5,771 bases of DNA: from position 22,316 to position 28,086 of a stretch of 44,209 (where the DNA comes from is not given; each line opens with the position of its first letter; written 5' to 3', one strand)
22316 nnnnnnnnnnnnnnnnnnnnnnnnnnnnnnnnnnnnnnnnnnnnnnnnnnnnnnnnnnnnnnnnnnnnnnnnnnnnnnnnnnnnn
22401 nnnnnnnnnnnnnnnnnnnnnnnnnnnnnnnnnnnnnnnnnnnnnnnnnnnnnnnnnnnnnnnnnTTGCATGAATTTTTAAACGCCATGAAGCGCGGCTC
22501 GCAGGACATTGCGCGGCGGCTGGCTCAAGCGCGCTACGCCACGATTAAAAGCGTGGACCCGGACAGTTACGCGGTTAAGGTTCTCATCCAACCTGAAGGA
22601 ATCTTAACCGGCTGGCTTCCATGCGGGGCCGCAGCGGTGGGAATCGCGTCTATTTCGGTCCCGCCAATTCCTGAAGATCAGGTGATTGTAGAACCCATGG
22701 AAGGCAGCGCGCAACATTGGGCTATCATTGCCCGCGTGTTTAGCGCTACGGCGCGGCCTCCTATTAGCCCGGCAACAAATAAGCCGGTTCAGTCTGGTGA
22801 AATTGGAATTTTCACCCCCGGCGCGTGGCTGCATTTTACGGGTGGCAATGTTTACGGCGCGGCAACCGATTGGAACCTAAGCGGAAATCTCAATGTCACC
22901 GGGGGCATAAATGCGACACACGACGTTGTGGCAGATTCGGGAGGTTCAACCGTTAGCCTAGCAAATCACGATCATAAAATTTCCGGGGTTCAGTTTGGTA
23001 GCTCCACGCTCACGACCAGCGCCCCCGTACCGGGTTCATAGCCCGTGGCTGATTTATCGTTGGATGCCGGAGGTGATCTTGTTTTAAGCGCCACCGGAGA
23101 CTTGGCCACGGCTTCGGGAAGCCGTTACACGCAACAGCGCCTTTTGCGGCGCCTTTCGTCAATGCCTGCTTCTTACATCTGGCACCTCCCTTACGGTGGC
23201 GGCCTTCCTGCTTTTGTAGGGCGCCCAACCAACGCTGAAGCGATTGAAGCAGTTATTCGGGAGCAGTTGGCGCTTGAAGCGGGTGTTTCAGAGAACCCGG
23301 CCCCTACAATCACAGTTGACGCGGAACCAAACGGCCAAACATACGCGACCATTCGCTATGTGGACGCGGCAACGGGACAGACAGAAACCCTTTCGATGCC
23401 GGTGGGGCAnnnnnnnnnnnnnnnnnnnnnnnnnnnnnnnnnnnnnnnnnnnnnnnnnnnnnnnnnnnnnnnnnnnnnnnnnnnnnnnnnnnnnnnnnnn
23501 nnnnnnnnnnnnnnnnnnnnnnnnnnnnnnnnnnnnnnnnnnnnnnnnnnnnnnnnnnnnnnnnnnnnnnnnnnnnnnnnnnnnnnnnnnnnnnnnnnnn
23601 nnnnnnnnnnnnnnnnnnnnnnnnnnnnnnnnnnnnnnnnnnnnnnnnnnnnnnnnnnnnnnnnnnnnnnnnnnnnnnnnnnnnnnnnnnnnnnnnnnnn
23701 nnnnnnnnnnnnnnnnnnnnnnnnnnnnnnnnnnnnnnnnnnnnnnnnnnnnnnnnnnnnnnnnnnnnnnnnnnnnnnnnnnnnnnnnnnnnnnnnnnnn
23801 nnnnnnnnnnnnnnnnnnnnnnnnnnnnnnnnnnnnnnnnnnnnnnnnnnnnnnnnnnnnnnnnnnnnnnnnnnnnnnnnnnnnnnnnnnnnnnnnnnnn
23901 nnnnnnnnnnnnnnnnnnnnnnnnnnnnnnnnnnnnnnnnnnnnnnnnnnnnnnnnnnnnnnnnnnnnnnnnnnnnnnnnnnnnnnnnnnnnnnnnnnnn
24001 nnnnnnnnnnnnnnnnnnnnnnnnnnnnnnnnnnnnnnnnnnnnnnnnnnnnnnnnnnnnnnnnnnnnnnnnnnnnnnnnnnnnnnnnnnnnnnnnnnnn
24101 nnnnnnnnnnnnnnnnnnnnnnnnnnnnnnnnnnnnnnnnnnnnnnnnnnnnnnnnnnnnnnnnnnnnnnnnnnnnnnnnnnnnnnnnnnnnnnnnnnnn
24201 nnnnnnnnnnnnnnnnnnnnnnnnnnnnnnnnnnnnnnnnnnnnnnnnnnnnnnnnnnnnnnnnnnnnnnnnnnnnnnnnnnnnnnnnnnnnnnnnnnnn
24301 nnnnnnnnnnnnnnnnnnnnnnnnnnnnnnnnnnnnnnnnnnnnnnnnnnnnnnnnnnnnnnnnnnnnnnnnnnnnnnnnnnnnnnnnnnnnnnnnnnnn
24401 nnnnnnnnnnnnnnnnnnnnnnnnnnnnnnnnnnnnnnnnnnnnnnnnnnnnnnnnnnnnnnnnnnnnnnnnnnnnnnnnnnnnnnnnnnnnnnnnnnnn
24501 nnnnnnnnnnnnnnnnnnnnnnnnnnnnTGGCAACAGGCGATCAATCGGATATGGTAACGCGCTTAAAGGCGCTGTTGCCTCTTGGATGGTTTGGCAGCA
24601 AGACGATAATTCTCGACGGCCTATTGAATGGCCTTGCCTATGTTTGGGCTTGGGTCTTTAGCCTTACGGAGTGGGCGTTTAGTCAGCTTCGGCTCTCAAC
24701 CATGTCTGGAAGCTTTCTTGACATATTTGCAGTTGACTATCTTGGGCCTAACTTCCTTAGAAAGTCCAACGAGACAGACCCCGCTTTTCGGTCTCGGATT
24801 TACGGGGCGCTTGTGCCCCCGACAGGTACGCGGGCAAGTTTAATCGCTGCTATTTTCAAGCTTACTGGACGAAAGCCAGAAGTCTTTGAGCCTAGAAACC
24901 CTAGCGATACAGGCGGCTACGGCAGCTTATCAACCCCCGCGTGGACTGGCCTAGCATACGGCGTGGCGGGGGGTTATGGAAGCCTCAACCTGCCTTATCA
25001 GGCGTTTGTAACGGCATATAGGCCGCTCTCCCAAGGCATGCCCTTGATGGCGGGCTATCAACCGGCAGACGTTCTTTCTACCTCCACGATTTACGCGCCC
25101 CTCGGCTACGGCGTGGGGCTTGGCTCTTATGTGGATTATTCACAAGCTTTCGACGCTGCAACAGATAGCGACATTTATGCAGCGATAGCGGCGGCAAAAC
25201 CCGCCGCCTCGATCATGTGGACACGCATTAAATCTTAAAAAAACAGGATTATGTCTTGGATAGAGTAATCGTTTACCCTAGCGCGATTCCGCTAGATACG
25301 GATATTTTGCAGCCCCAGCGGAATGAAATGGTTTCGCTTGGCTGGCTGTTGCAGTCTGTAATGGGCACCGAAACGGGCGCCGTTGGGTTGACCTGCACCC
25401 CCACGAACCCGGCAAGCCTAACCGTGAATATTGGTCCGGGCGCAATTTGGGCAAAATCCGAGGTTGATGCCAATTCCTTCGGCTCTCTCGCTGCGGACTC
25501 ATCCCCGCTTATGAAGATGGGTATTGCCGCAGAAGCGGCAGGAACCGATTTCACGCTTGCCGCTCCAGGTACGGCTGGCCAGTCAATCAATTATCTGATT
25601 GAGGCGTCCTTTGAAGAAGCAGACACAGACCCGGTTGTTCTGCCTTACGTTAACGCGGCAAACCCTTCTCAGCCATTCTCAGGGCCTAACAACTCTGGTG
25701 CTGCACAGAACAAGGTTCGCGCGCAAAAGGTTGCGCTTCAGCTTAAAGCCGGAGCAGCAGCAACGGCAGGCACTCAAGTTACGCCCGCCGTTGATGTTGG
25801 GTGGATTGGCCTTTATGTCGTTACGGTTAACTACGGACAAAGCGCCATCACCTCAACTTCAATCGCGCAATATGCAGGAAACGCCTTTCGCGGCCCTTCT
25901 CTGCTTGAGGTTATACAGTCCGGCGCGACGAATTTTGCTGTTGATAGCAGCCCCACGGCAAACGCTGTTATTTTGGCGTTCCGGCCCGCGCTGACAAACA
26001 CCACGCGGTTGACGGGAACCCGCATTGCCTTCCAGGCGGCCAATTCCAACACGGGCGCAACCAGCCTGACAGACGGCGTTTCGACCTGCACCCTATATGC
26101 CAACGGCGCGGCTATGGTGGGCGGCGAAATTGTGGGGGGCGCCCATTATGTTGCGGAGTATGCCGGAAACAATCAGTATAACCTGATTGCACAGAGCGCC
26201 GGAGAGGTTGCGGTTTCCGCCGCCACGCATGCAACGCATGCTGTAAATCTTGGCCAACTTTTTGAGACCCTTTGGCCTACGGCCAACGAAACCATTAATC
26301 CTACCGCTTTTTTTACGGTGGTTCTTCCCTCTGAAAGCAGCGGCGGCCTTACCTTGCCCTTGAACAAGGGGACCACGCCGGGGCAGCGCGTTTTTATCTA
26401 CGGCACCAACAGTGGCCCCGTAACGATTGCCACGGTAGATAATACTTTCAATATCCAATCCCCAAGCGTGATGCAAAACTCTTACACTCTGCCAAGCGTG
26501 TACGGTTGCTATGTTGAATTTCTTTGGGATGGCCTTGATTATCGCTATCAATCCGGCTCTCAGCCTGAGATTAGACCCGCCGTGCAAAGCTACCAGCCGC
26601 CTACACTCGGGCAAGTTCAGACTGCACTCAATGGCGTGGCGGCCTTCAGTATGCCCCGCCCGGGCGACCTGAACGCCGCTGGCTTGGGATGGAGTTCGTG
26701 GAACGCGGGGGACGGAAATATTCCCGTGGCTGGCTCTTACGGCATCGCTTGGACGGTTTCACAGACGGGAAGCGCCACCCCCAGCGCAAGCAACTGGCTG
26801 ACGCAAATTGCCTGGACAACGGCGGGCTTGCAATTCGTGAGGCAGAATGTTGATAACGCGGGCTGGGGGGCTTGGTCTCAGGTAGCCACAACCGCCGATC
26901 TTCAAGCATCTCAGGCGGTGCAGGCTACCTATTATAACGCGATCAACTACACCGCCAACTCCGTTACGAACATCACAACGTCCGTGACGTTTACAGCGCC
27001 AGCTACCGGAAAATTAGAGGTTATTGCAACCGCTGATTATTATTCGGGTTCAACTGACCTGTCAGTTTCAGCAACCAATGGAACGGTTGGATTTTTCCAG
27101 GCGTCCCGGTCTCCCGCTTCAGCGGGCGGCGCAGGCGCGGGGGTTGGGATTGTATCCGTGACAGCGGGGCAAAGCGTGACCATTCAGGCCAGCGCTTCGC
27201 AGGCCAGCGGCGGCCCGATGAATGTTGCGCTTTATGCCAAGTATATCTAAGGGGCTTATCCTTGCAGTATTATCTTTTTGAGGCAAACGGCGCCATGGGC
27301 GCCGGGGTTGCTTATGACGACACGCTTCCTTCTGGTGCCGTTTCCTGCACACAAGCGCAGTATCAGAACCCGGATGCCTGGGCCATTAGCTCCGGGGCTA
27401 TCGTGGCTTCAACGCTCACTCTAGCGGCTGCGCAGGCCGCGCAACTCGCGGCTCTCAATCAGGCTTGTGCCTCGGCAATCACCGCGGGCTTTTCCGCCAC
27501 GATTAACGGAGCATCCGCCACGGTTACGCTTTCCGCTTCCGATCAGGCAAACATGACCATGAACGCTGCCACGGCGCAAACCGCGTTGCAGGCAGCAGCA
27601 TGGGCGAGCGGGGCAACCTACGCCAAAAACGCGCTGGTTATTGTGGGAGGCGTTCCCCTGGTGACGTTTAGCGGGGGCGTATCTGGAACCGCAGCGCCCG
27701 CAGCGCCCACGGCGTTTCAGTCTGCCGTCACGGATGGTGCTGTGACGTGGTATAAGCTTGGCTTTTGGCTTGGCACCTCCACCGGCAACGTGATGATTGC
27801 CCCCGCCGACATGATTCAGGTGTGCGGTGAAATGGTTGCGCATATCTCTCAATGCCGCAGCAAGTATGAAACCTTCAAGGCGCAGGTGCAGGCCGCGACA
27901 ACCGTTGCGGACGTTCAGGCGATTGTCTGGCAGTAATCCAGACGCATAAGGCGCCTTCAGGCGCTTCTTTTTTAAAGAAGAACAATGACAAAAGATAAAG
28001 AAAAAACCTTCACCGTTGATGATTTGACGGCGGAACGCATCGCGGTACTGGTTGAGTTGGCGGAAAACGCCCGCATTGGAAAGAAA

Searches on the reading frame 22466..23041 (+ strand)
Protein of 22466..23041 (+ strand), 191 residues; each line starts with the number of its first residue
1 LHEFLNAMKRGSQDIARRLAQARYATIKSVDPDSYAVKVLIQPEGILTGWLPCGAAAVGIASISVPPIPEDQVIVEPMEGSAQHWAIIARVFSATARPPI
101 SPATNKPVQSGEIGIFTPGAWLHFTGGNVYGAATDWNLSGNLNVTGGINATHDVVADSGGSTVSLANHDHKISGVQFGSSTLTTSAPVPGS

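Call 23: find_encoding_contigs(protein=window:22466-23041:+, flank=10000, max_places=10)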
Protein window:22466-23041:+ (191 aa): 2 contigs read that carry it; 1 place shown.
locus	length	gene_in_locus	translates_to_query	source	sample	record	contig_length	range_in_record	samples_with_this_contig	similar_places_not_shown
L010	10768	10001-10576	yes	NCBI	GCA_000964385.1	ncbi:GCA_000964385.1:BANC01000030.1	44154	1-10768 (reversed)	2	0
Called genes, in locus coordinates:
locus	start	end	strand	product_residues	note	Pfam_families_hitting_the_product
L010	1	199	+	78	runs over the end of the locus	-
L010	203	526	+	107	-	-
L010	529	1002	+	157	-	-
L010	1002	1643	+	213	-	-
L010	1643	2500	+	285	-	-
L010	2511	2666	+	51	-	-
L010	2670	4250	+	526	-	-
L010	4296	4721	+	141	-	-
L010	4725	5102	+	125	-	-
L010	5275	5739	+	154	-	-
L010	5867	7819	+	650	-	-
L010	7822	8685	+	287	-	-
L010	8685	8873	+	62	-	-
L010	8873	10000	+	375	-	-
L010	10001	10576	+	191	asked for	-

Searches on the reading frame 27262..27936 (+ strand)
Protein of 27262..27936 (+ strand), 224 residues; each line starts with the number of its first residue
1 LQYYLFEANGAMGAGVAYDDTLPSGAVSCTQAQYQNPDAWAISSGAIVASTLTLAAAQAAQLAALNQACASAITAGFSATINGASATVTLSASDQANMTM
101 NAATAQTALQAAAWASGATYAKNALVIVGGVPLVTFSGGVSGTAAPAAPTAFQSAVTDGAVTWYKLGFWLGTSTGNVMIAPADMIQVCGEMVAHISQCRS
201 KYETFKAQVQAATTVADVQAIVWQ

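Call 71: search_protein_families(library=phrogs, max_evalue=0.01, proteins=[window:27262-27936:+])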
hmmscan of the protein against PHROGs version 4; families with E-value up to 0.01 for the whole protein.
window:27262-27936:+ (224 aa): 2 families
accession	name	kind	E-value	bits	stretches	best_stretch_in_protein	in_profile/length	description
phrog_1348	-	tail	9.9e-18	65.7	1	50-223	55-175/224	tail fiber protein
phrog_4998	-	unknown function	1.7e-06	28.9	0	176-219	165-208/218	-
